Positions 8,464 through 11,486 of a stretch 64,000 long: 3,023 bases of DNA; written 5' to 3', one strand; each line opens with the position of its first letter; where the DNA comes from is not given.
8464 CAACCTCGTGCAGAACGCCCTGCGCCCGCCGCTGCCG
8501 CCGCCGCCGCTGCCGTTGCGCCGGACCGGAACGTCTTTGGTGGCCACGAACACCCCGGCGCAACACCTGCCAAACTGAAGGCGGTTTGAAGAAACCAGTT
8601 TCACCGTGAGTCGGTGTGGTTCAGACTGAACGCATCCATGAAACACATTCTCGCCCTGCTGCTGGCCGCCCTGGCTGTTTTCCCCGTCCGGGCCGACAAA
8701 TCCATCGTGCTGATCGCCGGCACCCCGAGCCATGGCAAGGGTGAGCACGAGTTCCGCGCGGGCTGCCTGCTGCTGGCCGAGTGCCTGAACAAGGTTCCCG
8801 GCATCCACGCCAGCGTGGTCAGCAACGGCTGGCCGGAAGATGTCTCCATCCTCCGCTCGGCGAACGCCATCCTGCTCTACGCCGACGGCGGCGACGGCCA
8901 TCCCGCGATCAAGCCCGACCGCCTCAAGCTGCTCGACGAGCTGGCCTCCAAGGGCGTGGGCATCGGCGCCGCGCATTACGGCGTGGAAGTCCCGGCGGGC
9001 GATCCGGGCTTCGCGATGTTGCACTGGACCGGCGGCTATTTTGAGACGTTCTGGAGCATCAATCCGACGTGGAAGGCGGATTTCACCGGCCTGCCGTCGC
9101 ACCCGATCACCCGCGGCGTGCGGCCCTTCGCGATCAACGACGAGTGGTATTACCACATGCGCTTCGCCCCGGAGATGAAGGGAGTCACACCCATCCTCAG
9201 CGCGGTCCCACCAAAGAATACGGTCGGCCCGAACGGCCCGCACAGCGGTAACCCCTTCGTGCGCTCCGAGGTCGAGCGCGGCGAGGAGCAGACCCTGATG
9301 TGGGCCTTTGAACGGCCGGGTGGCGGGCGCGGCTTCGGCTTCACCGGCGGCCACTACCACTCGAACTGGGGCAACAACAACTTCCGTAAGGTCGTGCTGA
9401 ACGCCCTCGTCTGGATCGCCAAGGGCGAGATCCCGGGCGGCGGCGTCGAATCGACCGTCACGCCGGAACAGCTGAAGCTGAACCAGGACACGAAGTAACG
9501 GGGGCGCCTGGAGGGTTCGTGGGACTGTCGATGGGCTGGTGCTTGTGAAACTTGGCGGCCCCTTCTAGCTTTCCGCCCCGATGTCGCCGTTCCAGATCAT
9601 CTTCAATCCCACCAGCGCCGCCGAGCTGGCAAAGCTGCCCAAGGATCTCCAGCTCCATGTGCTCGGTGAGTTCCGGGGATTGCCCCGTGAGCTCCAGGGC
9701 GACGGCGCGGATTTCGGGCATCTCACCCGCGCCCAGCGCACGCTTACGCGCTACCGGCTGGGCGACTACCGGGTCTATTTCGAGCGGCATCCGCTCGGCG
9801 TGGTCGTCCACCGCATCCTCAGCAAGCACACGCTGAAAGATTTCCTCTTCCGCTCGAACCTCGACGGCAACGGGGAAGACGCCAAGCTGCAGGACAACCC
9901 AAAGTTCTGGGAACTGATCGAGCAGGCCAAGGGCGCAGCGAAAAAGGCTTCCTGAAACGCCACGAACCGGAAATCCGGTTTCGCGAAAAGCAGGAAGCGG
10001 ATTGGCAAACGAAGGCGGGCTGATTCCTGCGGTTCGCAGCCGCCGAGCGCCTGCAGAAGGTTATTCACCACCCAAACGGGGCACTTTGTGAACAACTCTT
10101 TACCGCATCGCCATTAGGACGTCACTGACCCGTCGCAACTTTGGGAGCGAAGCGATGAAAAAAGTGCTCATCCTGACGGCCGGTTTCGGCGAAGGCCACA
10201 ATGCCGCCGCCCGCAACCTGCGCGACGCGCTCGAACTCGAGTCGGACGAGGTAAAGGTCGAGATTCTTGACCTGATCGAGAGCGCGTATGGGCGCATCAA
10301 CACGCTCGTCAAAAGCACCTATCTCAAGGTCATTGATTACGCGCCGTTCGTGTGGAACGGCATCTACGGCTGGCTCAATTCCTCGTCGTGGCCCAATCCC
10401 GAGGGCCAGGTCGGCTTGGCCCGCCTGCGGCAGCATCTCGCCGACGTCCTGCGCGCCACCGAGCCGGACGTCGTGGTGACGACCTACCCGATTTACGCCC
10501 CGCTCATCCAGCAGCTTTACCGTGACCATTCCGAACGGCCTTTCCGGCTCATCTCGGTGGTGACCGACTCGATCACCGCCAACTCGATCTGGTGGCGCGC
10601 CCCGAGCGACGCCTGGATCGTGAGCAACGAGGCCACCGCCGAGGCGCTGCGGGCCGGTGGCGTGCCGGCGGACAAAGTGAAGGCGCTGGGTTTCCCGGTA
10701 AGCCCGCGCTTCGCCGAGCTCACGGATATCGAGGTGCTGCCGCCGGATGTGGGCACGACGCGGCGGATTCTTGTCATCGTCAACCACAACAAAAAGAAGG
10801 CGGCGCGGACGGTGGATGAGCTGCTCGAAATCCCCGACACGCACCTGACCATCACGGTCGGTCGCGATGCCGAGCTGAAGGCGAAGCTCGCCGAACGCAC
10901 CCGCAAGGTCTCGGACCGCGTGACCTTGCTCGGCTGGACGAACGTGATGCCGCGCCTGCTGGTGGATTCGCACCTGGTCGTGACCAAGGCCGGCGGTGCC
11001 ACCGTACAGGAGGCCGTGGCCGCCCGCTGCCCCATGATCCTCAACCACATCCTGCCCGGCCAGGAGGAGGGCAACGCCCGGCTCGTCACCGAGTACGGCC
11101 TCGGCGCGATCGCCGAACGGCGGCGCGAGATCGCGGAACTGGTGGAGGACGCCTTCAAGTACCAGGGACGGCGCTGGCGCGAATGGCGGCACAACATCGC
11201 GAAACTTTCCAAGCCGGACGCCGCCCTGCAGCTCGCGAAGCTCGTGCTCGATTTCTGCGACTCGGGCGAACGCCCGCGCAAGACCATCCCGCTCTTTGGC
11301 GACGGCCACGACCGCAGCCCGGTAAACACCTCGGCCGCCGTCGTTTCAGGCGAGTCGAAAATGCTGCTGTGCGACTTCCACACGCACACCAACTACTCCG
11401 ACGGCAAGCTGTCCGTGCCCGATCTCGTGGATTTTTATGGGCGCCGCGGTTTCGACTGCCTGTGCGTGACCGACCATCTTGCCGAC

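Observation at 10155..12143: Glycolipid synthase (UgtP/MGDG-synthase-type GT28) fused to a PHP-family phosphoesterase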

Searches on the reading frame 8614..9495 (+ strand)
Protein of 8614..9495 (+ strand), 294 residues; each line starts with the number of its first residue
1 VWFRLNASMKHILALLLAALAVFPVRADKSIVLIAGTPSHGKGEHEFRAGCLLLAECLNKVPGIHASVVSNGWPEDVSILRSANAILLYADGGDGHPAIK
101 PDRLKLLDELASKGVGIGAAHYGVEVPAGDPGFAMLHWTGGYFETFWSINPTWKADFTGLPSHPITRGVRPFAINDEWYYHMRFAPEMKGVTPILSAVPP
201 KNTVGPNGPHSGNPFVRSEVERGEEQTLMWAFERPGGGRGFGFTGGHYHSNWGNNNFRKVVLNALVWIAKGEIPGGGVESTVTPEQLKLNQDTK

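Call 44: search_protein_families(library=pfam, proteins=[window:8614-9495:+], max_evalue=0.00001)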
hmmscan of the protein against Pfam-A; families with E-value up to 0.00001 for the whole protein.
window:8614-9495:+ (294 aa): 1 family
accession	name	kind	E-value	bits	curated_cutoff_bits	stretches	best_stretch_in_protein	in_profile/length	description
PF06283.17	ThuA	-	4.5e-13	50.4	33.4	1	99-267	64-208/209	Trehalose utilisation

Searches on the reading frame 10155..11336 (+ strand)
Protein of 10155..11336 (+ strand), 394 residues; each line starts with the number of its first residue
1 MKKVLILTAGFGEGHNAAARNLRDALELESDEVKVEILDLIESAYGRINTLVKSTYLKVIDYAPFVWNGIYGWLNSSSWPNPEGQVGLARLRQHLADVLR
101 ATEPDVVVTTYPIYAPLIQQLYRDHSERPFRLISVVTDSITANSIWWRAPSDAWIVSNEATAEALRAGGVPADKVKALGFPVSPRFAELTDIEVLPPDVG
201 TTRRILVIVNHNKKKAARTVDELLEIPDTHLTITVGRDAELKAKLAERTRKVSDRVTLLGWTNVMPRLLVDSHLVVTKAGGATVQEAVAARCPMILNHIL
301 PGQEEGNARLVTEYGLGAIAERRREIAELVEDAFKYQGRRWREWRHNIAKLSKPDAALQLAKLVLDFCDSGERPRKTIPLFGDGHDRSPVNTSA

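Call 9: search_solved_structures(query=window:10155-11336:+, max_evalue=0.01, show_alignments=2)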
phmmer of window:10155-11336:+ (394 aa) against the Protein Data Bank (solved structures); distinct sequences matched with E-value up to 0.01: 2.
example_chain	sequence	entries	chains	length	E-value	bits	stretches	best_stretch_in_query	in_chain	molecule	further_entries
4wyi_A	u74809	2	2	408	6.7e-24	87.6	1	2-361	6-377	Monogalactosyldiacylglycerol synthase 1, chloroplastic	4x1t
9wde_A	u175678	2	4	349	2.3e-23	85.9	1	94-335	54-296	Processive diacylglycerol beta-glucosyltransferase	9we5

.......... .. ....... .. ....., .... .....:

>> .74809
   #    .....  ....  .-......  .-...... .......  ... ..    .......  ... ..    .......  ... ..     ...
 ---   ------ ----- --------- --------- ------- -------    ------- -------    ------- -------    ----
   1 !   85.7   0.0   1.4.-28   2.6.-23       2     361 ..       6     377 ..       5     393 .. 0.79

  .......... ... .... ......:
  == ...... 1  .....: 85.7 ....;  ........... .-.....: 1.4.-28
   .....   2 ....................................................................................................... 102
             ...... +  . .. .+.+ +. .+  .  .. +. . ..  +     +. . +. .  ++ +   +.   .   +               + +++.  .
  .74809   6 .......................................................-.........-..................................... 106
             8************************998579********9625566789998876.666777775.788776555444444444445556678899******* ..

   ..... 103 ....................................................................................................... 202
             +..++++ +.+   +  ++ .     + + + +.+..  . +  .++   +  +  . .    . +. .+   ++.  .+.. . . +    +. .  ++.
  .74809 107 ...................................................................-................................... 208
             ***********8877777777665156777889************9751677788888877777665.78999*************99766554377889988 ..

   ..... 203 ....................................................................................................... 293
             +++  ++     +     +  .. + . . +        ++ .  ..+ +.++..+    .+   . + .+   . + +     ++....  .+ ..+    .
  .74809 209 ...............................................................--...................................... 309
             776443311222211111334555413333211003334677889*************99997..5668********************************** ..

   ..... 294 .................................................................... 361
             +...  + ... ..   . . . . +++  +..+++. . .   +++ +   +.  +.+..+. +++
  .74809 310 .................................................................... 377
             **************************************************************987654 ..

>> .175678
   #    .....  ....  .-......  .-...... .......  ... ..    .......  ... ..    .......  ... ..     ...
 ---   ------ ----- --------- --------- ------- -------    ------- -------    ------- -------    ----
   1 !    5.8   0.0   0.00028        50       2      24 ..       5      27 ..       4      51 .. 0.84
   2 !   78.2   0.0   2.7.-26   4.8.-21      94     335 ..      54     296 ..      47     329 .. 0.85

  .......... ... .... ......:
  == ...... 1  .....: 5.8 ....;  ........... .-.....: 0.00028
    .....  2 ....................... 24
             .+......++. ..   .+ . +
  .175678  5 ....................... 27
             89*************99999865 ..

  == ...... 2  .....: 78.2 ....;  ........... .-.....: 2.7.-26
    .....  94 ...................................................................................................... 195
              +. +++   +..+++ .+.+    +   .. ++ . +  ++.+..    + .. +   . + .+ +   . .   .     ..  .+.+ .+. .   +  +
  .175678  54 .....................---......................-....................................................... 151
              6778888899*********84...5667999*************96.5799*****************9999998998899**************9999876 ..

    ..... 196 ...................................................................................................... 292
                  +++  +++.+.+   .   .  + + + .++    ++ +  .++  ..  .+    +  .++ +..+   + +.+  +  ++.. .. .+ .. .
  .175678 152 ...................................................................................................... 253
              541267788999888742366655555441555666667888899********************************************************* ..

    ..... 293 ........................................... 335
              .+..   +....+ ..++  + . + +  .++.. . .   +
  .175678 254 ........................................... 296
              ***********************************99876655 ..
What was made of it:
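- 10155..11267 (+): Glycosyltransferase half (aa 1-371), GT-B fold. MGDG_synth N-lobe plus GT28 C-lobe. Catalytic His15 in the GEGH motif; K278 and the PGQEEGN nucleotide-sugar motif (aa 301-307). Alignment to MGD1 4WYI and to a processive DAG glucosyltransferase (call 9).
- On GT28 / MGDG-synthase-type glycosyltransferase (PF06925 + PF04101): GEGH15 aligns with GGGH of MGD1, and PGQEEGN aligns with AGQEAGN (call 9).
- Checked: The GT half matches plant MGD1 (E 6.7e-24) and a processive DAG beta-glucosyltransferase (E 2.3e-23) (call 9).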
